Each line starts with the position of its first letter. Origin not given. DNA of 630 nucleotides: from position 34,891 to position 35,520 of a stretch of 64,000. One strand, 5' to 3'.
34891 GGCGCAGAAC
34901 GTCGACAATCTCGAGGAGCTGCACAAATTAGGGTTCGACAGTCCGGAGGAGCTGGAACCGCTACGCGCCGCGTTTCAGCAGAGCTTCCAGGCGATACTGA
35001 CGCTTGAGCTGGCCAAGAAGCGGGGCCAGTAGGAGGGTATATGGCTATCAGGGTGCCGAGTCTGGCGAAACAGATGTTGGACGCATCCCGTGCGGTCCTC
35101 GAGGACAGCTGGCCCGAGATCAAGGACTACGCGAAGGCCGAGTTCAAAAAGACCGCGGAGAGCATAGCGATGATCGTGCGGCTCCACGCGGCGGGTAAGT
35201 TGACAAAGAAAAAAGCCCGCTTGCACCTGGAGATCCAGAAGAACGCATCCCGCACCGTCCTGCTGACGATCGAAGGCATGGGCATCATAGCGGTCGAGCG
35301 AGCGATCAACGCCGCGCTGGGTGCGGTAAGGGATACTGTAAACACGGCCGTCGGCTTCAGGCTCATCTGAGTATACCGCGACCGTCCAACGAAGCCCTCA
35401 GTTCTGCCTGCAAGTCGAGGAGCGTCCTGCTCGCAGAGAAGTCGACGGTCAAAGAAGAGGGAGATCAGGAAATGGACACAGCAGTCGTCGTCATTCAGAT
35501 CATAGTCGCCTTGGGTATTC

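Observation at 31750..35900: Lower-GC island: patatin-like phospholipase with multi-TM C-terminus, tightly coupled to a secreted/lipoprotein-like protein and a small cytosolic protein; flanked by DUF2188 and DoxX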

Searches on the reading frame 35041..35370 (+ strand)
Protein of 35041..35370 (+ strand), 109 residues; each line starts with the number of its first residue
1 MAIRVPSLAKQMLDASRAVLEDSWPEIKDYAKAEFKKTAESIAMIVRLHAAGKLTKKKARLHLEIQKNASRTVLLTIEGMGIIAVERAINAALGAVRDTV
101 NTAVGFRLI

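Call 3: search_protein_families(library=pfam, proteins=[window:35041-35370:+], max_evalue=0.01)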
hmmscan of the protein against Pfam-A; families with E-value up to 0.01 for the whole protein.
window:35041-35370:+ (109 aa): 0 families

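Call 4: search_protein_families(library=padloc, proteins=[window:35041-35370:+], max_evalue=0.1)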
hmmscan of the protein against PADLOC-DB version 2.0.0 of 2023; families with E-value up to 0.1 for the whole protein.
window:35041-35370:+ (109 aa): 1 family
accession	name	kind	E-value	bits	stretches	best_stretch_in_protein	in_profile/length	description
PDLC03945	RmrA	-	0.003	14.8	1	53-95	143-184/394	-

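Call 6: search_protein_families(library=ncbifam, proteins=[window:35041-35370:+], max_evalue=0.1)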
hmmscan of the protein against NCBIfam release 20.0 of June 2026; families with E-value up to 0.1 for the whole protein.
window:35041-35370:+ (109 aa): 4 families
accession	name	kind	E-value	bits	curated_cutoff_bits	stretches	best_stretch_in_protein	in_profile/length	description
NF052239.1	antitox_spr1629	equivalog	0.014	14.5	335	1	54-95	144-184/377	spr1629 family repressor/antitoxin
NF010499.0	PRK13918.1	equivalog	0.028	14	274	1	37-105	108-174/205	CRP/FNR family transcriptional regulator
TIGR03400.1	18S_RNA_Rcl1p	equivalog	0.042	12.7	227.95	0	41-89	311-359/360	18S rRNA biogenesis protein RCL1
TIGR02230.1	ATPase_gene1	hypoth_equivalog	0.045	14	46.7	1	56-95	21-60/100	putative F0F1-ATPase subunit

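Call 18: find_homologous_proteins(query=window:35041-35370:+)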
Query window:35041-35370:+ (109 aa): 111 proteins with E <= 0.001 among 126 candidates.
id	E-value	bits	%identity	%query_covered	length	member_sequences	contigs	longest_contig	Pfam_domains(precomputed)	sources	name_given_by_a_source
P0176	1.8e-57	209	94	100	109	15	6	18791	-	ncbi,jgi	jgi:hypothetical protein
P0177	7.5e-56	204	92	100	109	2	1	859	-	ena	-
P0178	2.6e-55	202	90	100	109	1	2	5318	-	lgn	-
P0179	4.0e-51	189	86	100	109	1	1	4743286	-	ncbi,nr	ncbi:MAG: hypothetical protein JSV86_13670 [Gemmatimonadota bacterium]|nr:MAG: hypothetical protein 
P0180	8.3e-50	185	83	99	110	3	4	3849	-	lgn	-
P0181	1.6e-48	181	90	89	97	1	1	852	-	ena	-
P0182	7.8e-42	159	74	100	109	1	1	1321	-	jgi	jgi:23S rRNA pseudoU1915 N3-methylase RlmH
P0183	2.6e-40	154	69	100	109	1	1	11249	-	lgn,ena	-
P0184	1.0e-39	152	74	90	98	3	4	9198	-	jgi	jgi:hypothetical protein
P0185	4.3e-35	138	62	100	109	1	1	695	-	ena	-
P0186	2.9e-34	135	63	100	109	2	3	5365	-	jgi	jgi:hypothetical protein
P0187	9.3e-34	133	62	100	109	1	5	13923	-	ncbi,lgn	-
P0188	3.8e-33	131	59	98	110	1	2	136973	-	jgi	-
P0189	3.8e-33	131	59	100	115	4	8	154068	-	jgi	jgi:hypothetical protein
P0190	4.8e-33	131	64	98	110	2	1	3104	-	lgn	-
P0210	5.8e-30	121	59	100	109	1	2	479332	-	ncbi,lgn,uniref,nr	ncbi:hypothetical protein [Pseudoalteromonas byunsanensis]|uniref:Uncharacterized protein n=1 Tax=Ps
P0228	4.7e-29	118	55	100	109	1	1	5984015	-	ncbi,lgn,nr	ncbi:hypothetical protein LP416_13320 [Polaromonas sp. P2-4]|nr:hypothetical protein LP416_13320 [Po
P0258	1.0e-23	101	50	94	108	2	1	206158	-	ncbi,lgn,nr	ncbi:MAG: hypothetical protein U5L04_13430 [Trueperaceae bacterium]|nr:hypothetical protein [Trueper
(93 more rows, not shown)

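Call 19: find_encoding_contigs(protein=P0210, flank=6000, max_places=2)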
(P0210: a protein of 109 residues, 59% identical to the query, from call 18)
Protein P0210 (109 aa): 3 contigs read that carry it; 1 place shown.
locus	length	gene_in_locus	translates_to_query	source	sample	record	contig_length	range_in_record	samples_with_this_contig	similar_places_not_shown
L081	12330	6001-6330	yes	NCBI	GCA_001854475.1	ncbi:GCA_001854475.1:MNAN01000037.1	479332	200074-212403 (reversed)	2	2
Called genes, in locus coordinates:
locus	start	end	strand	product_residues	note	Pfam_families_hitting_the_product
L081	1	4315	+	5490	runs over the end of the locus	PF00801:PKD (faint), PF05593:RHS_repeat, PF21174:Glce_b_sandwich (faint), PF05593:RHS_repeat (weak), PF25023:TEN_YD-shell, PF05345:He_PIG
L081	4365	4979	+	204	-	-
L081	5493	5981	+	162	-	-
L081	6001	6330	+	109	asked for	-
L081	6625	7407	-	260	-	-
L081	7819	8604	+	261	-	PF02567:PhzC-PhzF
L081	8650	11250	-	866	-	PF00932:LTD, PF03372:Exo_endo_phos (weak), PF04151:PPC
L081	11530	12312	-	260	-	PF16956:Porin_7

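Call 20: find_encoding_contigs(protein=P0228, flank=6000, max_places=2)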
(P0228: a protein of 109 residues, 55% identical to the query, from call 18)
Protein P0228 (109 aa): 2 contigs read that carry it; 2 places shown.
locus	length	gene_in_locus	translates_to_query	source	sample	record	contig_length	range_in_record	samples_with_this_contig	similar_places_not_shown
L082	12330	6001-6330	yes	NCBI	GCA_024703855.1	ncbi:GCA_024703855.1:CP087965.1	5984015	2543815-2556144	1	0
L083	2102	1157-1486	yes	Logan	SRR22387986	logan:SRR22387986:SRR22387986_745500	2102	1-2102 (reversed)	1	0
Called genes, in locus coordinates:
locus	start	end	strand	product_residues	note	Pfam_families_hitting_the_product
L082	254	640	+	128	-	PF07617:DUF1579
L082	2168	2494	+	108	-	-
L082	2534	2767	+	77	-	-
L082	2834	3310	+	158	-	-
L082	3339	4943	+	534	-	-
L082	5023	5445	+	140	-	-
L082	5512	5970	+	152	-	-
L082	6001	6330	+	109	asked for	-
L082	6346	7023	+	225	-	-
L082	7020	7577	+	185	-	-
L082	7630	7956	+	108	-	-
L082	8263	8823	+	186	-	PF08291:Peptidase_M15_3 (weak)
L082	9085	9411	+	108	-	-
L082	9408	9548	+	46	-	-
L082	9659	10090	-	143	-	PF07291:MauE, PF07681:DoxX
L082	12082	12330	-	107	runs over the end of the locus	PF27539:Y2318_C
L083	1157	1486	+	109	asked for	-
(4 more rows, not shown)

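Call 21: find_encoding_contigs(protein=P0258, flank=6000, max_places=2)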
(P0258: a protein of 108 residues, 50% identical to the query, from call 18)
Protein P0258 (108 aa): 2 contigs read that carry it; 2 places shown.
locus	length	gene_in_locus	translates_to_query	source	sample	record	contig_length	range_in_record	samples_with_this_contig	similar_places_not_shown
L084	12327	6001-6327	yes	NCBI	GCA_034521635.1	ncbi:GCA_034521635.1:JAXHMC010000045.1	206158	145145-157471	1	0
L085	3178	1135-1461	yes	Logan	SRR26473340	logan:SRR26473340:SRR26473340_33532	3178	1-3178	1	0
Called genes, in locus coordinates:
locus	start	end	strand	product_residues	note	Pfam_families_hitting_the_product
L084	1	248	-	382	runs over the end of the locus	PF13439:Glyco_transf_4, PF13477:Glyco_trans_4_2, PF13579:Glyco_trans_4_4, PF20706:GT4-conflict, PF00534:Glycos_transf_1, PF13692:Glyco_trans_1_4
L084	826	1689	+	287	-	PF02645:DegV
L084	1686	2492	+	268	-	PF05114:MbnB_TglH_ChrH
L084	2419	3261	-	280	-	PF12804:NTP_transf_3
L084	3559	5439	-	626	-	PF20695:UbiD_N, PF01977:UbiD, PF20696:UbiD_C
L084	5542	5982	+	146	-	-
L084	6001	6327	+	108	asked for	-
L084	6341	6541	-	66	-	-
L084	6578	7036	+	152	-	PF02182:SAD_SRA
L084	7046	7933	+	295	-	PF12146:Hydrolase_4, PF00561:Abhydrolase_1, PF01674:Lipase_2, PF10230:LIDHydrolase (weak), PF12697:Abhydrolase_6, PF06259:Abhydrolase_8 (faint)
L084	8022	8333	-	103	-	PF14542:Acetyltransf_CG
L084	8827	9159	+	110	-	-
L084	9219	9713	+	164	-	-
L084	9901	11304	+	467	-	PF00206:Lyase_1, PF10415:FumaraseC_C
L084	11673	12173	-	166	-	PF16156:DUF4864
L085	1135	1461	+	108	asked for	-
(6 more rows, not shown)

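Call 28: find_related_loci(query=A2, collection=metagenome_contigs, flank=5000)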
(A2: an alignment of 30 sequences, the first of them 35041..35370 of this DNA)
Query A2 (109 aa) in metagenome_contigs; peptide patterns used: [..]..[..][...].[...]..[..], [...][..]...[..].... (x = any residue, [..] = any of these).
600 stretches matched a pattern (row limit reached: there are more); 132 encode a relative of the query (tblastn E <= 1e-3); the best 80 are kept; 80 distinct loci.
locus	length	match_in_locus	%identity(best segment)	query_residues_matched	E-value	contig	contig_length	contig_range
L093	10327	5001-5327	62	1-109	4e-43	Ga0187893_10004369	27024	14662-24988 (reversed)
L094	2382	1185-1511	58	1-109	3e-41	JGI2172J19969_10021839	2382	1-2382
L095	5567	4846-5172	59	1-109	3e-40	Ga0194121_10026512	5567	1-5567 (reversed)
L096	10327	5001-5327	60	1-109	5e-40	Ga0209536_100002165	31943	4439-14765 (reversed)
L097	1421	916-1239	57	2-109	3e-40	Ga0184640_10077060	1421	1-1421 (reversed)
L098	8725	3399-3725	56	1-109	1e-37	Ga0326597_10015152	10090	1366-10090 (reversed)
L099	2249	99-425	56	1-109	1e-37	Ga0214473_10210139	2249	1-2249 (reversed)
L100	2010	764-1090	58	1-109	9e-38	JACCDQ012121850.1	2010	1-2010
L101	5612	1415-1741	55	1-109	3e-37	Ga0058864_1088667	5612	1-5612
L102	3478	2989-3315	55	1-109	6e-37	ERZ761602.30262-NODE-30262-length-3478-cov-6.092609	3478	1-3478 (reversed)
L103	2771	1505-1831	54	1-109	9e-37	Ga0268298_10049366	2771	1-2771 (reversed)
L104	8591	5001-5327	57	1-109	1e-36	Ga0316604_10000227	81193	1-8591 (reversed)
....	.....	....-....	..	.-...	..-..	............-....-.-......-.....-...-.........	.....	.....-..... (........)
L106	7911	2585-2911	55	1-109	9e-36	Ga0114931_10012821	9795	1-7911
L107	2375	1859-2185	52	1-109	3e-35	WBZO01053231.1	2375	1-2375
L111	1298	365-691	50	1-109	1e-35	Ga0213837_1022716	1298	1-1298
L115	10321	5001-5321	51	3-109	2e-34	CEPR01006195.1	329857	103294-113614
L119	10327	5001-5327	51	1-109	1e-33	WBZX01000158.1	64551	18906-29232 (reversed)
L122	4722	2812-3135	50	2-109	5e-33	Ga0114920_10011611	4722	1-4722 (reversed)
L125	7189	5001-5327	50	1-109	3e-32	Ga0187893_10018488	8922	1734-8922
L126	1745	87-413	51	1-109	2e-32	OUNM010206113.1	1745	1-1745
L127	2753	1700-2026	51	1-109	6e-32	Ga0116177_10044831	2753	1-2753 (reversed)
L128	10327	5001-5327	50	1-109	5e-32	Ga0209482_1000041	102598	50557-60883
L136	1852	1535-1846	49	3-106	1e-29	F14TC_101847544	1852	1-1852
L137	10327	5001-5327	46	1-109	2e-29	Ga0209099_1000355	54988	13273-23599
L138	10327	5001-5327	52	1-109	9e-30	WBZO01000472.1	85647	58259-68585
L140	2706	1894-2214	45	3-109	7e-29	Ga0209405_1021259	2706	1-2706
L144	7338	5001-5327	52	1-109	3e-28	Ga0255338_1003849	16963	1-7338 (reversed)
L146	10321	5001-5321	53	3-109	6e-28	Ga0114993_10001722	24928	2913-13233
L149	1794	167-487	46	3-109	7e-28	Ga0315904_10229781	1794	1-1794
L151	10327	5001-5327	46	1-109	4e-27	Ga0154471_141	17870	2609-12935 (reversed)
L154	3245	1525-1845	45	3-109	1e-26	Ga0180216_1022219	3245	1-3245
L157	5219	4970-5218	58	2-84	1e-25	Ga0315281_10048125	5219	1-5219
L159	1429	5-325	43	3-109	8e-26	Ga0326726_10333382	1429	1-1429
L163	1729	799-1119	42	3-109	4e-25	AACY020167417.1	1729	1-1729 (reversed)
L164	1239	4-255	55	26-109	4e-25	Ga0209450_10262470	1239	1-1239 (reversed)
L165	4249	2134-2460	50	1-109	6e-25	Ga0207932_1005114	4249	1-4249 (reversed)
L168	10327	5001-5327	45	1-109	8e-25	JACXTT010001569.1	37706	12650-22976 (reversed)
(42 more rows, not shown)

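Call 29: find_related_loci(query=A2, collection=viral_contigs, flank=5000)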
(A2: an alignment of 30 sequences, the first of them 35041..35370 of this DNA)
Query A2 (109 aa) in viral_contigs; peptide patterns used: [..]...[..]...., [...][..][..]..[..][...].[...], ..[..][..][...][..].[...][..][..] (x = any residue, [..] = any of these).
143 stretches matched a pattern, but none encodes a relative of the query by tblastn (E <= 1e-3).

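Call 34: search_protein_families(library=pfam, alignment_id=A3, max_evalue=0.001)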
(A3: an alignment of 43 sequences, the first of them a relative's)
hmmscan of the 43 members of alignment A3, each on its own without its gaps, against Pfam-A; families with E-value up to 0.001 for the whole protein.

A. member 1, L081:4365-4976:+ (204 aa): 0 families

B. families by the number of members that match (of 43 scanned): 47 families (the first 25 are shown)
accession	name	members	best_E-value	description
PF01734.28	Patatin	5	1e-32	Patatin-like phospholipase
PF00719.24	Pyrophosphatase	2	6.5e-55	Inorganic pyrophosphatase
PF01841.26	Transglut_core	2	8.8e-30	Transglutaminase-like superfamily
PF18183.6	SLATT_2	2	8.2e-21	SMODS and SLOG-associating 2TM effector domain 2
PF08242.18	Methyltransf_12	2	1.2e-13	Methyltransferase domain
PF05990.18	DUF900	2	3.3e-13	Alpha/beta hydrolase of unknown function (DUF900)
PF02733.22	Dak1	1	2.4e-107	Dak1 domain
PF00805.28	Pentapeptide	1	5.4e-95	Pentapeptide repeats (8 copies)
PF01977.22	UbiD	1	7.5e-84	3-octaprenyl-4-hydroxybenzoate carboxy-lyase Rift-related domain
PF02636.23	Methyltransf_28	1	1.1e-56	Putative S-adenosyl-L-methionine-dependent methyltransferase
PF13599.13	Pentapeptide_4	1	6.7e-53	Pentapeptide repeat region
PF02734.22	Dak2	1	9.2e-46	DAK2 domain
PF20696.2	UbiD_C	1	5.4e-44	3-octaprenyl-4-hydroxybenzoate carboxy-lyase C-terminal domain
PF13576.12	Pentapeptide_3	1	1.3e-41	Pentapeptide repeats (9 copies)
PF11992.13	TgpA_N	1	9.8e-40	TgpA N-terminal domain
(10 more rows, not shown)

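Call 36: search_protein_families(library=pfam, proteins=[L093:3379-4395:+, L096:2271-4235:+, L102:1269-2264:+, L104:2933-4327:+, L115:3800-4483:+, L119:2522-4258:+, L122:487-2148:+, L125:3804-4484:+, L127:3-1034:+], max_evalue=0.001)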
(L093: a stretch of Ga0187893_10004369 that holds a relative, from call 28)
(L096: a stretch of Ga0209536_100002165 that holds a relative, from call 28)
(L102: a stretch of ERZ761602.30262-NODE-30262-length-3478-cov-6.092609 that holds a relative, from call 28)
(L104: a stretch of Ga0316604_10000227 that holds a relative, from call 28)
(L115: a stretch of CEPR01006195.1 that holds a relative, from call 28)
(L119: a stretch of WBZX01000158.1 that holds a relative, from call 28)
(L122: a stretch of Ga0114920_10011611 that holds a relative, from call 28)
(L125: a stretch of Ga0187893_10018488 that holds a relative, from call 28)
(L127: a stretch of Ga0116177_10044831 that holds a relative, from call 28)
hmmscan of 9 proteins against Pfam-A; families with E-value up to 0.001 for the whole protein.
L093:3379-4395:+ (339 aa): 1 family
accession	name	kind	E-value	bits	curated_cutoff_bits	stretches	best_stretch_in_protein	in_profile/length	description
PF01734.28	Patatin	-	1e-32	114.4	27.7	1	11-201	1-190/191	Patatin-like phospholipase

L096:2271-4235:+ (655 aa): 2 families
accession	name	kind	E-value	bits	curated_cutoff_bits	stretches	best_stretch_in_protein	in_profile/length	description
PF12969.12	DUF3857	-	1.9e-28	100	24.6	1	82-235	7-166/170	Domain of Unknown Function with PDB structure (DUF3857)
PF01841.26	Transglut_core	-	2.2e-12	47.6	23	1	287-372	2-84/108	Transglutaminase-like superfamily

L102:1269-2264:+ (332 aa): 2 families
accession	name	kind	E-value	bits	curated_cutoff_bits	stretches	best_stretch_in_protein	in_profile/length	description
PF18183.6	SLATT_2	-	8.2e-21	75.2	25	1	49-218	14-182/192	SMODS and SLOG-associating 2TM effector domain 2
PF14015.11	DUF4231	-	5.4e-05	24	24.7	1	84-167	15-95/103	Protein of unknown function (DUF4231)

L104:2933-4327:+ (465 aa): 0 families

L115:3800-4483:+ (228 aa): 1 family
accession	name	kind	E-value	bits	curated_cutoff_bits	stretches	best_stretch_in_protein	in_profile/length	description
PF14371.13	DUF4412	-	9.4e-06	26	21.6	1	116-212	87-180/191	Domain of unknown function (DUF4412)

L119:2522-4258:+ (579 aa): 2 families
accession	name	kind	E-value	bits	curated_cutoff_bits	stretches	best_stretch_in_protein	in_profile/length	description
PF02733.22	Dak1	-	2.4e-107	358.9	31.4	1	17-330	1-313/313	Dak1 domain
PF02734.22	Dak2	-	9.2e-46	156.3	27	1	397-570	2-172/174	DAK2 domain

L122:487-2148:+ (554 aa): 0 families

L125:3804-4484:+ (227 aa): 0 families

L127:3-1034:+ (344 aa): 1 family
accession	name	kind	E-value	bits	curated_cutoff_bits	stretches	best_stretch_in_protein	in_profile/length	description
PF13860.13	FlgD_ig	-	1.6e-08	34.8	27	1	271-327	14-73/79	FlgD Ig-like domain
